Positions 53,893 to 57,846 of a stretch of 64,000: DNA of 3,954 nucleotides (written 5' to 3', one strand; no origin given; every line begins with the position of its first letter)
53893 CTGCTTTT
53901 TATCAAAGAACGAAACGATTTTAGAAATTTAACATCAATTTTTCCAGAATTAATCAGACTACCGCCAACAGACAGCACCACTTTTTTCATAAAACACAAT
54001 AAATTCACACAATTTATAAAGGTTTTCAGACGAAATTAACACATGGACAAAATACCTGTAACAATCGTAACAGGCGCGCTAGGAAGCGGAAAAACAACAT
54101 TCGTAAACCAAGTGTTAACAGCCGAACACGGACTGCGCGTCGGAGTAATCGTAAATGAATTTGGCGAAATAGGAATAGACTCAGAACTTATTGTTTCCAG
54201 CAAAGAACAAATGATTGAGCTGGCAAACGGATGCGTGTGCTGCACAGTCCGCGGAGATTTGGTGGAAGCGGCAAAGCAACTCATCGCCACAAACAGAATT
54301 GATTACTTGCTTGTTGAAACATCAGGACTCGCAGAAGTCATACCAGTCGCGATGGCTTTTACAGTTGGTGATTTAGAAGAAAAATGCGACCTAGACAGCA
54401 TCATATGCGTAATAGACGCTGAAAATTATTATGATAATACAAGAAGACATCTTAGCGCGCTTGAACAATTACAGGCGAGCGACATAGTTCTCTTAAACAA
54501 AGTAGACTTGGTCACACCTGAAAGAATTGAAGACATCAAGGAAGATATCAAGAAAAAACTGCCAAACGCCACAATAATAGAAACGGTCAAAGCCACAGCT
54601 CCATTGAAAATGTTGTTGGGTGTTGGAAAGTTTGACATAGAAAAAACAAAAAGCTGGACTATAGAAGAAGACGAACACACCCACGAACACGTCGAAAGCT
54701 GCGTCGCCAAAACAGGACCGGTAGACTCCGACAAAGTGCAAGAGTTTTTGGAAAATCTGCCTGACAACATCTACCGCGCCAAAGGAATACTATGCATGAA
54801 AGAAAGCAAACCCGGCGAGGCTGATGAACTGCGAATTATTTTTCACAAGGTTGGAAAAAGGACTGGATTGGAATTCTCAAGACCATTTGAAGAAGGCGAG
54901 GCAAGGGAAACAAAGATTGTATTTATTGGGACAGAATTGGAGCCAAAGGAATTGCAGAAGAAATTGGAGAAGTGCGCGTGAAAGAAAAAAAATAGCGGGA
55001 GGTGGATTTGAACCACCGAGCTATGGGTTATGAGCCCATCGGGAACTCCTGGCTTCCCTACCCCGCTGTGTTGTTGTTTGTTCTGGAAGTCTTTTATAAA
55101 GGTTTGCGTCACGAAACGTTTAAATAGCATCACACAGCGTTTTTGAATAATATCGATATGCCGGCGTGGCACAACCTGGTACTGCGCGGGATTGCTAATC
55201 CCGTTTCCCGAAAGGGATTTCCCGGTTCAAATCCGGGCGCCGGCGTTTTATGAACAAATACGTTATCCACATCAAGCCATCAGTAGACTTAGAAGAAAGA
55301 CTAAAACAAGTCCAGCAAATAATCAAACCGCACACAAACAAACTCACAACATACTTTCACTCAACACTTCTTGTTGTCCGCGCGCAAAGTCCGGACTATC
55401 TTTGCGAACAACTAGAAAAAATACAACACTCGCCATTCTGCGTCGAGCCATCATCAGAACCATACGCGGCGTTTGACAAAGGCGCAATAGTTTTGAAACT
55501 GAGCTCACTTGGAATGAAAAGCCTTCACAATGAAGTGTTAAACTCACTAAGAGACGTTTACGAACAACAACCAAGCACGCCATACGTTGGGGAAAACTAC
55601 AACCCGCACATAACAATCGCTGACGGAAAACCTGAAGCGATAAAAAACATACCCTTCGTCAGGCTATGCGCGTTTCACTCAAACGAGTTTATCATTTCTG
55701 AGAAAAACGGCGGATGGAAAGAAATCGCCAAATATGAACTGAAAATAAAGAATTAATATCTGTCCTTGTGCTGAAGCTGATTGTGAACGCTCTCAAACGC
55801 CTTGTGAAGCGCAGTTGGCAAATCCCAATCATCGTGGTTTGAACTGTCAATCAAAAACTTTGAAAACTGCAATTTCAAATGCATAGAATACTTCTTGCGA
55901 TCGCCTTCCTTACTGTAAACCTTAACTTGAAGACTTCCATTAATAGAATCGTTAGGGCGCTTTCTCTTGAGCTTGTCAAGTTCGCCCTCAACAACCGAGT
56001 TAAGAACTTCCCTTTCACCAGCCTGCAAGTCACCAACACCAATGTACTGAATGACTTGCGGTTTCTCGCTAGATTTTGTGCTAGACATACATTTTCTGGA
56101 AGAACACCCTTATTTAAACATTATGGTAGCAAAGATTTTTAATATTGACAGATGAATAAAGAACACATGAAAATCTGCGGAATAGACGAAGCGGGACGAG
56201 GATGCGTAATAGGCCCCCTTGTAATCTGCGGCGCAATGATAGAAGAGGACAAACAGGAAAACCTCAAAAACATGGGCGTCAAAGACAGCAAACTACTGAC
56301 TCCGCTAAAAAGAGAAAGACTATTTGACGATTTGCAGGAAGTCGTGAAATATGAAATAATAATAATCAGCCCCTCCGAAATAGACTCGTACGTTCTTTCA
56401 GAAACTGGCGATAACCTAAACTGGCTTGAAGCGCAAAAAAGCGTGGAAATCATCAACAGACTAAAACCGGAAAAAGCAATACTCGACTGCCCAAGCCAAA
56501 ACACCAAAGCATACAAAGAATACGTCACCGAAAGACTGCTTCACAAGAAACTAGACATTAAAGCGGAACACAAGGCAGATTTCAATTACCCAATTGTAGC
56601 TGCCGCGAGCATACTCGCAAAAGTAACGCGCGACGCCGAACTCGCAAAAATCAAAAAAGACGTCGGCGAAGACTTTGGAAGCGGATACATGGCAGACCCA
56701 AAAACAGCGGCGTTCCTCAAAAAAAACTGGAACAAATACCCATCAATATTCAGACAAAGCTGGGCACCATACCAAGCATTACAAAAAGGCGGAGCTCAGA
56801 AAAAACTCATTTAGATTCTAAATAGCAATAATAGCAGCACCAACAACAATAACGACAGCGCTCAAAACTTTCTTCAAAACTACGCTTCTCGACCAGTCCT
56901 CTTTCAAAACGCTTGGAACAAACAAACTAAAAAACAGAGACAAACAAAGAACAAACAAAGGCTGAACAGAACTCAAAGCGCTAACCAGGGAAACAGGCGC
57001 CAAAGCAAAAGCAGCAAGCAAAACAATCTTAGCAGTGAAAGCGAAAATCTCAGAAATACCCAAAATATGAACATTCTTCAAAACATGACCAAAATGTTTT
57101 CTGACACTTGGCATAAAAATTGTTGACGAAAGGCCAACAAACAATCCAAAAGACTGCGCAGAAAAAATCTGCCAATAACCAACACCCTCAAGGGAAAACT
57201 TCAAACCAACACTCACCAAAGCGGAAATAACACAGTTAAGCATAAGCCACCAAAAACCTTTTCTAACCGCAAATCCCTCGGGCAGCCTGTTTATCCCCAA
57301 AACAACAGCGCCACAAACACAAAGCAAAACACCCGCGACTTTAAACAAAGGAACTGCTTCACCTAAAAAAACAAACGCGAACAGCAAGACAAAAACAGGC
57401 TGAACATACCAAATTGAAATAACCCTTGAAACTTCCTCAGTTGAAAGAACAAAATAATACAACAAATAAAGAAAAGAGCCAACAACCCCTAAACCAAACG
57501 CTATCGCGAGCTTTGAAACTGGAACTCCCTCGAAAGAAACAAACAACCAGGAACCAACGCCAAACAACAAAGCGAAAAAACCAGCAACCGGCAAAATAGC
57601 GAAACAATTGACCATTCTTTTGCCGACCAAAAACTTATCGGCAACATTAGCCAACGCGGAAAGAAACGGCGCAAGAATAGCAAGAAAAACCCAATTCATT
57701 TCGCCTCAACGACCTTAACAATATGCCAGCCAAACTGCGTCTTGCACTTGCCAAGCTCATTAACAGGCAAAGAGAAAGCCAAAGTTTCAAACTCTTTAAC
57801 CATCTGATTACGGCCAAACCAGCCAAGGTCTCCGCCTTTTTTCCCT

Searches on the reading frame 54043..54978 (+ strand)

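Call 44: search_protein_families(library=pfam, proteins=[window:54043-54978:+], max_evalue=0.001)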
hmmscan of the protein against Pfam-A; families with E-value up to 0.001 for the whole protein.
window:54043-54978:+ (312 aa): 5 families
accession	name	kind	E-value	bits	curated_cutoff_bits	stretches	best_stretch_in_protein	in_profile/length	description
PF02492.25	cobW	-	2.8e-52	177.4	20.7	1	5-179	1-179/180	CobW/HypB/UreG, nucleotide-binding domain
PF07683.19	CobW_C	-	1.7e-17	63.5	22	1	221-311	6-93/94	Cobalamin synthesis protein cobW C-terminal domain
PF00009.33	GTP_EFTU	-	4.5e-09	36.6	26.5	1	6-207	5-151/188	Elongation factor Tu GTP binding domain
PF03193.22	RsgA_GTPase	-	6.4e-05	23.3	30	0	122-172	30-82/174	RsgA GTPase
PF25199.1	nSTAND_NTPase5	-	0.00069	19.9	34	0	3-29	40-66/145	Novel STAND NTPase 5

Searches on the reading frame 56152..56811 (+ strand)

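Call 81: search_protein_families(library=pfam, proteins=[window:56152-56811:+], max_evalue=0.01)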
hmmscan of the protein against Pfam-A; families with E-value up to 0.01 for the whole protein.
window:56152-56811:+ (220 aa): 1 family
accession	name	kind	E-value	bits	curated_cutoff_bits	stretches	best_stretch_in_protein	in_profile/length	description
PF01351.25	RNase_HII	-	1.4e-46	159.3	25.8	1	9-205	1-197/199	Ribonuclease HII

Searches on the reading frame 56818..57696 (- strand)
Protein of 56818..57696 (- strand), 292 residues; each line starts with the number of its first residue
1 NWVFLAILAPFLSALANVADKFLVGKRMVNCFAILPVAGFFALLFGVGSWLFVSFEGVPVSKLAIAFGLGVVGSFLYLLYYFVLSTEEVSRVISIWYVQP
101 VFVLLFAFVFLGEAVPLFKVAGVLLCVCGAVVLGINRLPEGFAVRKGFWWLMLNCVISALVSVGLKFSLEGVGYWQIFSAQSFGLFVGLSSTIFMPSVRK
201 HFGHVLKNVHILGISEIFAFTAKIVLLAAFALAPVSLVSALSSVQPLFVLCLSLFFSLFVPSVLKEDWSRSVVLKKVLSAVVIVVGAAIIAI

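Call 81: search_protein_families(library=pfam, proteins=[window:56818-57696:-], max_evalue=0.01)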
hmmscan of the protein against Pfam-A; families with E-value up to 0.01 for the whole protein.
window:56818-57696:- (292 aa): 1 family
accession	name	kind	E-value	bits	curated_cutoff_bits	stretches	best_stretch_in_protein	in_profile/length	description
PF00892.27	EamA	-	3.9e-13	50.3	28.2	1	2-133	3-133/135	EamA-like transporter family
